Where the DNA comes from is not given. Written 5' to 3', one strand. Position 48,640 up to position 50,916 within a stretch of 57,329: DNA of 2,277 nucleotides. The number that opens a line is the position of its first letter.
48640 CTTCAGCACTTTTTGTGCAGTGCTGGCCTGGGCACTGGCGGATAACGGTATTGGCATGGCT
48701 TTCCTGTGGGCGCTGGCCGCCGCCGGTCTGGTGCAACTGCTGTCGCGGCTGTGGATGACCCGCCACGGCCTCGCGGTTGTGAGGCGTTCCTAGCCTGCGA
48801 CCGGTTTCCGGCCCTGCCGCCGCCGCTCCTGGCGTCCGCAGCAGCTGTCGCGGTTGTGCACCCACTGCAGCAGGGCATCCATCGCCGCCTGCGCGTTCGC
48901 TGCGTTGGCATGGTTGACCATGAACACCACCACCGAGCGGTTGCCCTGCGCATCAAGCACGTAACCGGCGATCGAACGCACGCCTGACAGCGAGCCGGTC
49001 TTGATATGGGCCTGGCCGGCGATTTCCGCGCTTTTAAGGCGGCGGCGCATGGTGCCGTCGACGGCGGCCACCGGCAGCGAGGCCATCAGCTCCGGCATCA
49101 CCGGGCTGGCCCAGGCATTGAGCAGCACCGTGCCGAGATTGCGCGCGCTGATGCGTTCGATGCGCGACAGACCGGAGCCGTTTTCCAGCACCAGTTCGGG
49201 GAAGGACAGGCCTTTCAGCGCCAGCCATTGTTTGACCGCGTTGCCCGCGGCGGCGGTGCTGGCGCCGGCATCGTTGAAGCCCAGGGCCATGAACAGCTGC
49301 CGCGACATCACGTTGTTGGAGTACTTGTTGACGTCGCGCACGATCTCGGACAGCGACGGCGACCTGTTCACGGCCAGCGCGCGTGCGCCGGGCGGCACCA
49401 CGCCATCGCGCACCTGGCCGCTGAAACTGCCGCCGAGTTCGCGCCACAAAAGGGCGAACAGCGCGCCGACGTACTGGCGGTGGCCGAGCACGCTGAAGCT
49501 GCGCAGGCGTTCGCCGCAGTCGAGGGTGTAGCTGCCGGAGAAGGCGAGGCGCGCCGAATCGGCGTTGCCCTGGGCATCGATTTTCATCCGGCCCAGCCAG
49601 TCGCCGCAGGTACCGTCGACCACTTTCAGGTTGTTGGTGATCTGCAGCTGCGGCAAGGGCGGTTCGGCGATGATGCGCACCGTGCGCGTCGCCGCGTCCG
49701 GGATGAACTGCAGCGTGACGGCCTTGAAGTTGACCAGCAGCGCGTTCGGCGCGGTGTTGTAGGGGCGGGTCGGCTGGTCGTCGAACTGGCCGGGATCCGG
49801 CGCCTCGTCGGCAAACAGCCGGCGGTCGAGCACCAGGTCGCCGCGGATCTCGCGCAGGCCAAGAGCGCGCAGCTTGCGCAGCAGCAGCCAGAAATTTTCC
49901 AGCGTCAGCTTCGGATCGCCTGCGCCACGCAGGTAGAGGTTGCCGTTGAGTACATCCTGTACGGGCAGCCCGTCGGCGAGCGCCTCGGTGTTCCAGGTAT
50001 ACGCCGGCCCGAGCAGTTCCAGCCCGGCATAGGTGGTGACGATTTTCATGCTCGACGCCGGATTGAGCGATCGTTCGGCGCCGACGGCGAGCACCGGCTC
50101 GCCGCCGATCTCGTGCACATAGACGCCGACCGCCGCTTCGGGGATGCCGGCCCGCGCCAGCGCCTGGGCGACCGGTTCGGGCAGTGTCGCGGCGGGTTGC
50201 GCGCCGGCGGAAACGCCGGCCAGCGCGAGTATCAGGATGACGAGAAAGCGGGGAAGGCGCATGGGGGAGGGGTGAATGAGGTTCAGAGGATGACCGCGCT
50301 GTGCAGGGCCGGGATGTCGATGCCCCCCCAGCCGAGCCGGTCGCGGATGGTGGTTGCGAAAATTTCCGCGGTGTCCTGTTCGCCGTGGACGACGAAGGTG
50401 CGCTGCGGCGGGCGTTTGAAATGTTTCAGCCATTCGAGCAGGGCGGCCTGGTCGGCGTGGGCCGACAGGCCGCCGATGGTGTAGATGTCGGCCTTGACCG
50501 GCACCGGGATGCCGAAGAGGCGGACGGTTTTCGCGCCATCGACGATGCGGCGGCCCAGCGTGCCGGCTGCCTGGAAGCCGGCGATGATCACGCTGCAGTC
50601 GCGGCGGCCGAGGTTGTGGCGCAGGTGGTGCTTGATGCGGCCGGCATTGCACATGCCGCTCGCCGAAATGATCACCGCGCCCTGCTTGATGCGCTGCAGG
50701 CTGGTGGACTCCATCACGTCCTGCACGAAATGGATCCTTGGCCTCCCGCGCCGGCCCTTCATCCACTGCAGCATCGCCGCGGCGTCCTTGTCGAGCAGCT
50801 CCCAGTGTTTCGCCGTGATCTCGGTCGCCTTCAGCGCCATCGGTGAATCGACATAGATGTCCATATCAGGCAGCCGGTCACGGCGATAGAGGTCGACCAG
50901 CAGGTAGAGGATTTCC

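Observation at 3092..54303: Family of short, nearly pure A/T modules with a shared core, scattered through a GC-rich core region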

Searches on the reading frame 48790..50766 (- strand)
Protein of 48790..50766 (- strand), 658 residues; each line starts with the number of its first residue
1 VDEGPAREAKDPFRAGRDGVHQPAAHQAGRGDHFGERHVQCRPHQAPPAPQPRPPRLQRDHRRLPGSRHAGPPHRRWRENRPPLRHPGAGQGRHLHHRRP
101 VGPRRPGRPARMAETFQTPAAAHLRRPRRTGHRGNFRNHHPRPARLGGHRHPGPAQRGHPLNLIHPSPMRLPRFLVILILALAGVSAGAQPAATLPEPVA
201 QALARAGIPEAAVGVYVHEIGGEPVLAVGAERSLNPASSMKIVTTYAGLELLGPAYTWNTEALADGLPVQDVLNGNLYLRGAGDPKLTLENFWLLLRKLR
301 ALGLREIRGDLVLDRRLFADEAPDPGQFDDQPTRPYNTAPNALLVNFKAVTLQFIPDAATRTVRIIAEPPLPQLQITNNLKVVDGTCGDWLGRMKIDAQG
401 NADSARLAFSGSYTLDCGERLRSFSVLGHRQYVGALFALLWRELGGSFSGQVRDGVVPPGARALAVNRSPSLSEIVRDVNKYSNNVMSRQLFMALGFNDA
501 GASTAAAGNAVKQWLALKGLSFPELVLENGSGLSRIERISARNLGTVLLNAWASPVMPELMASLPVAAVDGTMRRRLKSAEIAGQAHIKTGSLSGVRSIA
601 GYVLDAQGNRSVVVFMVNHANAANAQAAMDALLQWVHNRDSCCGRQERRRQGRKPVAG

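Call 62: search_protein_families(library=pfam, proteins=[window:48790-50766:-])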
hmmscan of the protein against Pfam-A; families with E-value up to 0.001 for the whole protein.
window:48790-50766:- (658 aa): 2 families
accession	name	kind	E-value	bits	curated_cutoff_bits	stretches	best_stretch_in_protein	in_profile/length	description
PF02113.21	Peptidase_S13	-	2.7e-86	290.5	22.8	1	199-636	5-441/444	D-Ala-D-Ala carboxypeptidase 3 (S13) family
PF13354.11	Beta-lactamase2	-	9.3e-05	22.3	22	0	454-616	54-213/214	Beta-lactamase enzyme family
